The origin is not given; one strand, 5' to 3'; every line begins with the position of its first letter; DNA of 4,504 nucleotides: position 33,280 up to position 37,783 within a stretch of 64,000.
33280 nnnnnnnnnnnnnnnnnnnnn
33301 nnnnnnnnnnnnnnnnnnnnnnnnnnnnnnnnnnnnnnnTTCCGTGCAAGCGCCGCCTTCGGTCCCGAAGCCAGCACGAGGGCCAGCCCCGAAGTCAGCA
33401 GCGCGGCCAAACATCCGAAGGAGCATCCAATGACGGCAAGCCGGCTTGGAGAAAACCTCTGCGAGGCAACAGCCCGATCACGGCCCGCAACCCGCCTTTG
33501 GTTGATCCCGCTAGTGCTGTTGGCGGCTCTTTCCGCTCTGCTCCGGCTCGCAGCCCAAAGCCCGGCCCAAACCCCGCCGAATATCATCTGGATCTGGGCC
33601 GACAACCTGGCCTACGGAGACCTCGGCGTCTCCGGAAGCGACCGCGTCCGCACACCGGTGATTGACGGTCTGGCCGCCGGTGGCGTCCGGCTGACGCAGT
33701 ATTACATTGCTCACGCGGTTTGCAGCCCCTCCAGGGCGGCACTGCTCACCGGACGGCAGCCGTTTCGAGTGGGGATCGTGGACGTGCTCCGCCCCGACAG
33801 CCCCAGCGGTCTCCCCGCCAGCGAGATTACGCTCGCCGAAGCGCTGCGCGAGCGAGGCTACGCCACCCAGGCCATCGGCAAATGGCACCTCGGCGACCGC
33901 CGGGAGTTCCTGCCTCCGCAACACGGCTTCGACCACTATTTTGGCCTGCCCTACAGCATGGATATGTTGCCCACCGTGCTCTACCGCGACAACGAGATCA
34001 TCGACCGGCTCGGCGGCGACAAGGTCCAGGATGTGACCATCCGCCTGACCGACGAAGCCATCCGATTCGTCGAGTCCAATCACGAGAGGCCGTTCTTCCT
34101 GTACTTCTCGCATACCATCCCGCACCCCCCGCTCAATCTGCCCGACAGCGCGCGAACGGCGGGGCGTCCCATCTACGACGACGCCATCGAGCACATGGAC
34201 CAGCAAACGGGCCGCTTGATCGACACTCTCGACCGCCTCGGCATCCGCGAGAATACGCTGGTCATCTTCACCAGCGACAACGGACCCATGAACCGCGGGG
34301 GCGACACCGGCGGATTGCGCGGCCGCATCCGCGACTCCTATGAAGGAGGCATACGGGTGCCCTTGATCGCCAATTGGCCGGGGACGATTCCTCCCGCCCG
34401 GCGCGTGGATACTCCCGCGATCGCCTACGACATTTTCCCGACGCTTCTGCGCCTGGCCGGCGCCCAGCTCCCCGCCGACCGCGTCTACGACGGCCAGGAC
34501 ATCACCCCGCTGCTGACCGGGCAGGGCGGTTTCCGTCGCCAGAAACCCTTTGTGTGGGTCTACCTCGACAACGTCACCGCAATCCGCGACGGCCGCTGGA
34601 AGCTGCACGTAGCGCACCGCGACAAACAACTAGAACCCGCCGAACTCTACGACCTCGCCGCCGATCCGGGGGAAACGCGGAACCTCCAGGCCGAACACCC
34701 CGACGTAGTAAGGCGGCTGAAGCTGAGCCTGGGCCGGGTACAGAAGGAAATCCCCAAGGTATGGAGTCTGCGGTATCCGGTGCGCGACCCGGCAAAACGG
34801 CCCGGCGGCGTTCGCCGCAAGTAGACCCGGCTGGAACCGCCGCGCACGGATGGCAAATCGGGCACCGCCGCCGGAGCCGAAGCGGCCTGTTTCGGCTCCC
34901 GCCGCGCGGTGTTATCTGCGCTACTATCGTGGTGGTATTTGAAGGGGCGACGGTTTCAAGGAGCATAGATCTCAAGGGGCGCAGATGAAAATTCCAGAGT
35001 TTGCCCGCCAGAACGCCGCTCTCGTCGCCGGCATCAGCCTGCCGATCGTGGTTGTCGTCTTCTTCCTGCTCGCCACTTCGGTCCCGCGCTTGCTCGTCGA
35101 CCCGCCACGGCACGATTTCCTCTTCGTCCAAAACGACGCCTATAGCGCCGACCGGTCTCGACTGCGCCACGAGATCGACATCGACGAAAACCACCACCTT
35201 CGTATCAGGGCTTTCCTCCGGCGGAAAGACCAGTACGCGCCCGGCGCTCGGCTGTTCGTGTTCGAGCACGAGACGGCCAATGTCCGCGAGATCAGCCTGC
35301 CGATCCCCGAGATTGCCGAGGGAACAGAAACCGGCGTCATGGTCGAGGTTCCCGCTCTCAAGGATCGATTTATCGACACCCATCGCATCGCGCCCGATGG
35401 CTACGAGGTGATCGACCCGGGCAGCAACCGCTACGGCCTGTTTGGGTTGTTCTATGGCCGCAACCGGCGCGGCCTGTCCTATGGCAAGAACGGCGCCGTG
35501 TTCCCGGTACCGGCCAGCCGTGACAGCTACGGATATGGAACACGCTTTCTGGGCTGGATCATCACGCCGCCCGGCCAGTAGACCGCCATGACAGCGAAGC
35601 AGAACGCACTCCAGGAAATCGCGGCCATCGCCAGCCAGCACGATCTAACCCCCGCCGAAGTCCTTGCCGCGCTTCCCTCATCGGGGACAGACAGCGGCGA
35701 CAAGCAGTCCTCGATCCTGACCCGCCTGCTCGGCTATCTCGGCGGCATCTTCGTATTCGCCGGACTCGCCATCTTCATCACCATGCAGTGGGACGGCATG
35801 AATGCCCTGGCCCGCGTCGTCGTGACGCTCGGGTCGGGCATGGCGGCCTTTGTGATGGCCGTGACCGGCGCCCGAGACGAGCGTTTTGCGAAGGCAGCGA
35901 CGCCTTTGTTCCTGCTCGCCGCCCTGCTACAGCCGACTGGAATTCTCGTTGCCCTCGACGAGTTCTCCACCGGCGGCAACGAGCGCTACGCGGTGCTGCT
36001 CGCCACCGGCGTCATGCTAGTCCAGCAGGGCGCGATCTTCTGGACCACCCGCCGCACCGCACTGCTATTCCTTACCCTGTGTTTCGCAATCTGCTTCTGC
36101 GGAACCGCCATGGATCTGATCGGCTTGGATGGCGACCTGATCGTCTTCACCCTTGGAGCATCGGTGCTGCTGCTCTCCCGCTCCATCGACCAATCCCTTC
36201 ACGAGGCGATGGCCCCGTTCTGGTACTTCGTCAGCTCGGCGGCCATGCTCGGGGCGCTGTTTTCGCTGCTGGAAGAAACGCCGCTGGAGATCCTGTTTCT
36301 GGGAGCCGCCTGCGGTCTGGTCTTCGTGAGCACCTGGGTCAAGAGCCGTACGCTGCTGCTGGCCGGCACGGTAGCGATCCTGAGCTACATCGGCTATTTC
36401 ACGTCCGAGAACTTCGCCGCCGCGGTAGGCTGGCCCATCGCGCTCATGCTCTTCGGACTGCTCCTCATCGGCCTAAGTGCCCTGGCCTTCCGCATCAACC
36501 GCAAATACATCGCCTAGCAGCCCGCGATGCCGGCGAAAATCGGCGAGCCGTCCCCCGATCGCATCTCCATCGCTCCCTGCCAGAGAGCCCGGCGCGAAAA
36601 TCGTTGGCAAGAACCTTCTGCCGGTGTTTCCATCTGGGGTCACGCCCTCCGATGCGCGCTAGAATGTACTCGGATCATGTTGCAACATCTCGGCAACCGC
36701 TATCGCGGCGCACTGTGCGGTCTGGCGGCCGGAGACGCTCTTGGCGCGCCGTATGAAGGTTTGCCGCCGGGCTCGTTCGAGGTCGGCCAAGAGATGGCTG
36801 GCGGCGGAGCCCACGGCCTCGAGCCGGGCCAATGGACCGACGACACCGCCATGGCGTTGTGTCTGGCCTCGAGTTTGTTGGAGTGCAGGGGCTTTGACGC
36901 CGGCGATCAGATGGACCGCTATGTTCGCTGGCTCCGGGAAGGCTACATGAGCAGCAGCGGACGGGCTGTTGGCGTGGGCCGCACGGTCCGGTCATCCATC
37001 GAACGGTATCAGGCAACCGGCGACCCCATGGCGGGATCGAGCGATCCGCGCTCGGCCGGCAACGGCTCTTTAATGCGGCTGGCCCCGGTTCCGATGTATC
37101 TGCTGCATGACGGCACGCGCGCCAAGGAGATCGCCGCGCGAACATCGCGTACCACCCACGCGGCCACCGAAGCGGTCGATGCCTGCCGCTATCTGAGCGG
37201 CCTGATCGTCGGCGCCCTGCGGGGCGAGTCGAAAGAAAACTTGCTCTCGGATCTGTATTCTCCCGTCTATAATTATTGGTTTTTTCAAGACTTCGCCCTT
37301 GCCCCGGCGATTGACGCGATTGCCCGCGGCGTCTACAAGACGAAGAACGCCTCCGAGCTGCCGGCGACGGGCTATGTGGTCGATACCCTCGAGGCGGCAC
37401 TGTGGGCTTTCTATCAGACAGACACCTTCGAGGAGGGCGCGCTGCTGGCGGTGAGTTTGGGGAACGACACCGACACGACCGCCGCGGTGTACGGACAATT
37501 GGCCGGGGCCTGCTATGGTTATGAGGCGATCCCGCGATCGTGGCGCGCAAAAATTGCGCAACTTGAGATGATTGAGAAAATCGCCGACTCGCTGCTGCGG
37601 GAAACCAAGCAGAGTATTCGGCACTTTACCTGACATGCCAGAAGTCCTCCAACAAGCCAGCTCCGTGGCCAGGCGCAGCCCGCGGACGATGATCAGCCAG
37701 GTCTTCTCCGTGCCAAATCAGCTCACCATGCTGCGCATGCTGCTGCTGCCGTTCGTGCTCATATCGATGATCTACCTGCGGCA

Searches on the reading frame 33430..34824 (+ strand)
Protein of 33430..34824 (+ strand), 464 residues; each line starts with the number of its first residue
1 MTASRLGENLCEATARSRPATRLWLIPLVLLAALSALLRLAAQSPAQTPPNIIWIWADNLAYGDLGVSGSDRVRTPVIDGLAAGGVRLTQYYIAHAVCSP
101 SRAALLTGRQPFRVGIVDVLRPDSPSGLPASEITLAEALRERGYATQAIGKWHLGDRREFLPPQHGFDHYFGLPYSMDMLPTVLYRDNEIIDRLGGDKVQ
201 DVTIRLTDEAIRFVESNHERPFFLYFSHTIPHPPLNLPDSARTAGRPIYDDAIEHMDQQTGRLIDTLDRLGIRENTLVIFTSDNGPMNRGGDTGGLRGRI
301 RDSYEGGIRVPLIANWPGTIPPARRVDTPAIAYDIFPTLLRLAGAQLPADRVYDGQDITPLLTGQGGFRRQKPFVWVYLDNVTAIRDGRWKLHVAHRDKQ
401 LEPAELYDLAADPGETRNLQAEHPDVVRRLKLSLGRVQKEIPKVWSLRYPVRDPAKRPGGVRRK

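Call 5: search_protein_families(library=pfam, proteins=[window:33430-34824:+])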
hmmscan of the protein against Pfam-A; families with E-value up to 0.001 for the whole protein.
window:33430-34824:+ (464 aa): 4 families
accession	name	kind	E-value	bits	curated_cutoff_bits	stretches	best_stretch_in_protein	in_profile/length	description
PF00884.28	Sulfatase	-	1e-57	196.2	25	1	50-345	1-301/301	Sulfatase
PF16347.10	SGSH_C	-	1.4e-13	51.8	29.3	1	303-439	11-153/154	N-sulphoglucosamine sulphohydrolase, C-terminal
PF14707.11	Sulfatase_C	-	3.5e-06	28.1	30.9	1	382-444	14-99/127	C-terminal region of aryl-sulfatase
PF01663.27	Phosphodiest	-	3.6e-06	27.2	23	0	249-285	184-220/342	Type I phosphodiesterase / nucleotide pyrophosphatase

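Call 7: search_protein_families(library=ncbifam, max_evalue=0.01, proteins=[window:33430-34824:+])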
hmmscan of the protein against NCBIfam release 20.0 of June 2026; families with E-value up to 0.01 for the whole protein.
window:33430-34824:+ (464 aa): 5 families
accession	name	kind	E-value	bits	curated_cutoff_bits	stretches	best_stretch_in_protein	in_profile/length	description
NF010322.0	PRK13759.1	equivalog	1.2e-45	156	481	2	246-422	267-439/486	arylsulfatase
TIGR03417.1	chol_sulfatase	equivalog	2.6e-42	145.3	433.45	2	244-431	250-430/500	choline-sulfatase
NF045661.1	HdlasePehA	equivalog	4.1e-24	85.1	900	2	247-366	282-396/506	phosphoric/sulfuric ester hydrolase PehA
NF052527.1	Mn_arylsulf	exception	3.3e-23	82.3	850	2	50-169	2-114/479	manganese-dependent arylsulfatase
NF038282.1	LapC_YejM_PbgA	exception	4.7e-07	28.5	825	1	176-358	344-516/584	LPS biosynthesis-modulating metalloenzyme YejM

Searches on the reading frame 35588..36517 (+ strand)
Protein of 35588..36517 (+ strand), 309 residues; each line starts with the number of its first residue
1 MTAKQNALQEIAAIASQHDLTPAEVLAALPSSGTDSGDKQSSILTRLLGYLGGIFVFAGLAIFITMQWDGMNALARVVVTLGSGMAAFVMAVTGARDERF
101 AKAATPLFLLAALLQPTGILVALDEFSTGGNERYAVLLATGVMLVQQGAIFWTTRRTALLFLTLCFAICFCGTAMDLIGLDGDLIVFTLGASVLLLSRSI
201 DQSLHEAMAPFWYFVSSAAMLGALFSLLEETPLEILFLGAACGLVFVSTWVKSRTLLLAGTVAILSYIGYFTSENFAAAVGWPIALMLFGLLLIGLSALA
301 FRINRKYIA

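Call 5: search_protein_families(library=pfam, proteins=[window:35588-36517:+])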
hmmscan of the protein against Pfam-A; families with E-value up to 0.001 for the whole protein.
window:35588-36517:+ (309 aa): 1 family
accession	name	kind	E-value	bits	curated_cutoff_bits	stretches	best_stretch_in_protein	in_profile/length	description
PF09925.14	DUF2157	-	1.2e-09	38.5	32.4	1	31-144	20-134/146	Predicted membrane protein (DUF2157)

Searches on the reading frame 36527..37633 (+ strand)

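Call 5: search_protein_families(library=pfam, proteins=[window:36527-37633:+])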
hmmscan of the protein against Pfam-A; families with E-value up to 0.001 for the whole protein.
window:36527-37633:+ (368 aa): 1 family
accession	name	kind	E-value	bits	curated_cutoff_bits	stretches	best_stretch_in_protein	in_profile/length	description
PF03747.19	ADP_ribosyl_GH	-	9.2e-76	255.7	26.2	1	61-337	1-286/287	ADP-ribosylglycohydrolase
